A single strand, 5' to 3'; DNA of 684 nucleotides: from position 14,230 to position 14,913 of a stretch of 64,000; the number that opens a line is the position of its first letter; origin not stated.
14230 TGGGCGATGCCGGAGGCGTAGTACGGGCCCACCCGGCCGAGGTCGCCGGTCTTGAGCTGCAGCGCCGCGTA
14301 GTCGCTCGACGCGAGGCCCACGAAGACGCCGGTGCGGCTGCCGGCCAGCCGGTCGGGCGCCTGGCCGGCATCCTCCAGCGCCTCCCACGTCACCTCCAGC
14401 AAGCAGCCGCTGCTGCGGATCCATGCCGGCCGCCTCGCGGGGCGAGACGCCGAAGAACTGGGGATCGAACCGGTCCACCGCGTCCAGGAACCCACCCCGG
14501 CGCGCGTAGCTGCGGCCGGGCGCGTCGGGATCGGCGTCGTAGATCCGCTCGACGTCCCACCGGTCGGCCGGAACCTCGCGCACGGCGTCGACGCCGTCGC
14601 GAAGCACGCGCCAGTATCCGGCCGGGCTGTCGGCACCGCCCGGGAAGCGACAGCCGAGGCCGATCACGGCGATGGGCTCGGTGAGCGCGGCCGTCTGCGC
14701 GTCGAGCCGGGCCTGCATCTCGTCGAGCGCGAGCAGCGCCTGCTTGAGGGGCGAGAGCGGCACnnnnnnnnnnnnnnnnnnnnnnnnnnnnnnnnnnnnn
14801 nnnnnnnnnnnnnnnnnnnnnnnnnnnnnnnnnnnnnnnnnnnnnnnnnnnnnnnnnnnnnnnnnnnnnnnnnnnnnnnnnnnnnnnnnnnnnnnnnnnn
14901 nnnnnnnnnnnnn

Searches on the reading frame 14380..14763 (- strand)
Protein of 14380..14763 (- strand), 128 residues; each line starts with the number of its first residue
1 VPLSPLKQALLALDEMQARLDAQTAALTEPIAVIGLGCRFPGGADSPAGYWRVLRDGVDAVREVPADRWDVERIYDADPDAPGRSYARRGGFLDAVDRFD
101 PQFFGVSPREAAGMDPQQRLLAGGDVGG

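Call 6: search_protein_families(library=pfam, proteins=[window:14380-14763:-], max_evalue=0.001)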
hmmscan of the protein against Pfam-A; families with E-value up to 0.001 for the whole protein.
window:14380-14763:- (128 aa): 1 family
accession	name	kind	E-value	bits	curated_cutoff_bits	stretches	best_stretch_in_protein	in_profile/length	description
PF00109.32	ketoacyl-synt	-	6.7e-32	111.5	20.8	1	29-121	2-93/252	Beta-ketoacyl synthase, N-terminal domain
